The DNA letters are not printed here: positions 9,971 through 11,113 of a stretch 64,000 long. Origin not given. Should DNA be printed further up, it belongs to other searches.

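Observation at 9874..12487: Co-directional cluster: MTase-HNH fusion, low-GC HEPN-like fusion protein, DUF2283 (candidate defence or addiction module)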

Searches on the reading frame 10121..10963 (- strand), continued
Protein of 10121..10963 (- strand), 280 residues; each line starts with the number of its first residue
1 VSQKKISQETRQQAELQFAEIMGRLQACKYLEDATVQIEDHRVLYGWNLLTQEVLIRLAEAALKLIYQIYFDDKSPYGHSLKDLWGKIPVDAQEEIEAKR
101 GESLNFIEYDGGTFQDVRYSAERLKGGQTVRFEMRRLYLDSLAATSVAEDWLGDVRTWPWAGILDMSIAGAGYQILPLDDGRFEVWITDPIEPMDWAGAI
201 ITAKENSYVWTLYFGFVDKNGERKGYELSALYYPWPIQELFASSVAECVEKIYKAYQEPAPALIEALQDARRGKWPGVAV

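Call 58: search_protein_representatives(alignment_id=A1)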
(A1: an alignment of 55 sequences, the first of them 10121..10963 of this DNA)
Query: 55 sequences, 281 profile positions. Proteins with E-value up to 0.001 (for the whole library): 23; up to 1e-10: 17; up to 1e-30: 10. The best 23 are listed.
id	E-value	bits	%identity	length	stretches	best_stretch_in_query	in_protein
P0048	2.4e-137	473.3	-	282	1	1-280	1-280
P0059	3.8e-104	364.3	-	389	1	3-279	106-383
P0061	1.9e-82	293.2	-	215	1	10-176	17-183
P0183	7.0e-80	284.7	-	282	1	2-279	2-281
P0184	2.5e-73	263.3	-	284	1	3-275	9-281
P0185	1.7e-71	257.2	-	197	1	102-277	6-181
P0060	5.6e-63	229.3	-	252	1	138-279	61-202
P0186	7.0e-61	222.4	-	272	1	10-262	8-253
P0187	1.7e-45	172.0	-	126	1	158-277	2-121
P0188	7.7e-45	169.8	-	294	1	8-277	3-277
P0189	9.6e-30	120.3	-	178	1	2-74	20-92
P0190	7.5e-29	117.3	-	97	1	1-76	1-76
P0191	3.8e-28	115.0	-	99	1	179-278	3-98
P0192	1.1e-26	110.3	-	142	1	3-137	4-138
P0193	2.7e-24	102.4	-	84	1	1-68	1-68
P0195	6.5e-17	78.2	-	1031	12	51-101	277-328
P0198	2.6e-08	49.9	-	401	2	40-107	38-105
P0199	7.6e-06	41.9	-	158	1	59-154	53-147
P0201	4.0e-04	36.2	-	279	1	43-128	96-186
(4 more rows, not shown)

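Call 59: search_protein_families(library=pfam, proteins=[P0195, P0198, P0199, P0201, P0188, P0186, P0184, P0183], max_evalue=0.5)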
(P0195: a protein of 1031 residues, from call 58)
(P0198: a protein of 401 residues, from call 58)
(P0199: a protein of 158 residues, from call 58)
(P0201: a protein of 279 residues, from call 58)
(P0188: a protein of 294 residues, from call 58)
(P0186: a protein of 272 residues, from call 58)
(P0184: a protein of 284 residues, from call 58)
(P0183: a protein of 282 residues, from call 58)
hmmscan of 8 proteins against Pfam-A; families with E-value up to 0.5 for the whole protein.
P0195 (1031 aa): 3 families
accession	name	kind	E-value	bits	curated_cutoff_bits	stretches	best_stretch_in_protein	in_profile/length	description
PF25402.1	PH_28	-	2e-08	34.7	27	0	107-133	20-46/110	Kinetoplastid PH-like domain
PF06615.16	Circovir2_Orf1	-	5.7e-06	26.7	27.9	0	814-841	18-45/59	Circovirus 2, Orf1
PF18381.7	YcaO_C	-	0.00023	21.6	26.1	0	253-293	65-105/172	YcaO cyclodehydratase C-terminal domain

P0198 (401 aa): 2 families
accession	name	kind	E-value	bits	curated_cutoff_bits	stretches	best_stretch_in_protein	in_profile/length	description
PF05168.19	HEPN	-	1.6e-05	25.5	22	1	255-310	31-87/117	HEPN domain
PF22757.1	GeBP-like_C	-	0.1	13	27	0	285-313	26-54/68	Glabrous-enhancer-binding protein-like family, C-terminal domain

P0199 (158 aa): 1 family
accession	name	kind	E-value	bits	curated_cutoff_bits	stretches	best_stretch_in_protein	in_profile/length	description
PF05168.19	HEPN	-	0.0023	18.5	22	1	42-125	24-95/117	HEPN domain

P0201 (279 aa): 1 family
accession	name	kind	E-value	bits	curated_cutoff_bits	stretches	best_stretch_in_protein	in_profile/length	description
PF13412.12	HTH_24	-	0.052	13.6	21.9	1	116-153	6-43/48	Winged helix-turn-helix DNA-binding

P0188 (294 aa): 1 family
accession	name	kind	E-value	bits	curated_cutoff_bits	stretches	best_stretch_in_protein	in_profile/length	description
PF05168.19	HEPN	-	0.072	13.7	22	1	54-96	34-74/117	HEPN domain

P0186 (272 aa): 2 families
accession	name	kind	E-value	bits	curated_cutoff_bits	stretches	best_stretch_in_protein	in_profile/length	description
PF05168.19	HEPN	-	0.0012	19.5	22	1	58-116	36-92/117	HEPN domain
PF22589.2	SPMIP1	-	0.087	13.5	32.1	1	30-47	77-94/122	Sperm microtubule inner protein 1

P0184 (284 aa): 0 families

P0183 (282 aa): 1 family
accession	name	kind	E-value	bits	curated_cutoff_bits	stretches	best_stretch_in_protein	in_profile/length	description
PF05168.19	HEPN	-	0.054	14.1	22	1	58-111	34-78/117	HEPN domain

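Call 66: find_related_loci(query=A1, collection=viral_contigs, flank=5000)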
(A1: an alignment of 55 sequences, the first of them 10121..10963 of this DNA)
Query A1 (280 aa) in viral_contigs; peptide patterns used: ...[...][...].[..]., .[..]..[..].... (x = any residue, [..] = any of these).
18 stretches matched a pattern, but none encodes a relative of the query by tblastn (E <= 1e-3).

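Call 70: search_dna_similar(query=window:10121-10963:-, collection=plasmids, mode=protein, max_evalue=0.001, max_rows=10)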
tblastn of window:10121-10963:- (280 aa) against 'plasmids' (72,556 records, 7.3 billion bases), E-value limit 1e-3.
No match.

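Call 78: search_protein_families(library=pfam, alignment_id=A1, max_evalue=0.5)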
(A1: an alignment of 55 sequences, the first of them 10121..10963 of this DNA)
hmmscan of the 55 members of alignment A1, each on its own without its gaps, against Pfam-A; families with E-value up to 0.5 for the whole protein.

A. member 1, window:10121-10963:- (280 aa): 0 families

B. families by the number of members that match (of 55 scanned): 9 families
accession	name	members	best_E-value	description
PF05168.19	HEPN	6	0.011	HEPN domain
PF22845.2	DUF3097_N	3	0.074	DUF3097, N-terminal domain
PF12218.14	End_N_terminal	2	0.11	N terminal extension of bacteriophage endosialidase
PF18456.6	CmlA_N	2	0.14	Diiron non-heme beta-hydroxylase N-terminal domain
PF14533.12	USP7_C2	1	0.021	Ubiquitin-specific protease C-terminal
PF16527.11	CpxA_peri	1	0.081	Two-component sensor protein CpxA, periplasmic domain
PF13622.12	4HBT_3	1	0.17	Acyl-CoA thioesterase N-terminal domain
PF01206.22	TusA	1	0.17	Sulfurtransferase TusA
PF03296.19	Pox_polyA_pol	1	0.28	Poxvirus poly(A) polymerase nucleotidyltransferase domain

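Call 79: search_solved_structures(query=P0198, max_evalue=5, show_alignments=2)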
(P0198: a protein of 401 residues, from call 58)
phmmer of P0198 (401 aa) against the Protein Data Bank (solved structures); distinct sequences matched with E-value up to 5: 4.
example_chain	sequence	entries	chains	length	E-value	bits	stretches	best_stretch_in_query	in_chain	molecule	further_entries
4o4d_A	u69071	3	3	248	0.39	12.9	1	332-389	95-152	Inositol hexakisphosphate kinase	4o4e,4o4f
4o4b_B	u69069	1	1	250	0.39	12.9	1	332-389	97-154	Inositol hexakisphosphate kinase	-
4o4c_A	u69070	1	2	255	0.42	12.8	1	332-389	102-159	Inositol hexakisphosphate kinase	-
7rdr_A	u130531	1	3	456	1.3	11.2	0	80-116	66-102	Circular tendon repeat protein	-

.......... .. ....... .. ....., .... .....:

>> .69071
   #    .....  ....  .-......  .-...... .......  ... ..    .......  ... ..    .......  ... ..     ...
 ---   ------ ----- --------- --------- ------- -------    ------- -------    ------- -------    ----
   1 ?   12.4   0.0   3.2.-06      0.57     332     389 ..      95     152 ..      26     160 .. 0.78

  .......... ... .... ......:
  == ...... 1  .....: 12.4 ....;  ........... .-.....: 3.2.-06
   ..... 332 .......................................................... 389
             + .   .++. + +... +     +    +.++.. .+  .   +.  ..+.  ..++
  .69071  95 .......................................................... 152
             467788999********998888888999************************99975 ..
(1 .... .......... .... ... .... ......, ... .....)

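Call 80: search_solved_structures(query=P0199, max_evalue=5, show_alignments=2)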
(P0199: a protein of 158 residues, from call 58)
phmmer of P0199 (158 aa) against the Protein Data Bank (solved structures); distinct sequences matched with E-value up to 5: 2.
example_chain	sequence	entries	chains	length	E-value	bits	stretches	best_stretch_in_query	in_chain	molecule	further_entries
3gq2_A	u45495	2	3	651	0.086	16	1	27-99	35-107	General vesicular transport factor p115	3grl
2xtl_A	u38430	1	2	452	0.26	14.4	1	84-130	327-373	CELL WALL SURFACE ANCHOR FAMILY PROTEIN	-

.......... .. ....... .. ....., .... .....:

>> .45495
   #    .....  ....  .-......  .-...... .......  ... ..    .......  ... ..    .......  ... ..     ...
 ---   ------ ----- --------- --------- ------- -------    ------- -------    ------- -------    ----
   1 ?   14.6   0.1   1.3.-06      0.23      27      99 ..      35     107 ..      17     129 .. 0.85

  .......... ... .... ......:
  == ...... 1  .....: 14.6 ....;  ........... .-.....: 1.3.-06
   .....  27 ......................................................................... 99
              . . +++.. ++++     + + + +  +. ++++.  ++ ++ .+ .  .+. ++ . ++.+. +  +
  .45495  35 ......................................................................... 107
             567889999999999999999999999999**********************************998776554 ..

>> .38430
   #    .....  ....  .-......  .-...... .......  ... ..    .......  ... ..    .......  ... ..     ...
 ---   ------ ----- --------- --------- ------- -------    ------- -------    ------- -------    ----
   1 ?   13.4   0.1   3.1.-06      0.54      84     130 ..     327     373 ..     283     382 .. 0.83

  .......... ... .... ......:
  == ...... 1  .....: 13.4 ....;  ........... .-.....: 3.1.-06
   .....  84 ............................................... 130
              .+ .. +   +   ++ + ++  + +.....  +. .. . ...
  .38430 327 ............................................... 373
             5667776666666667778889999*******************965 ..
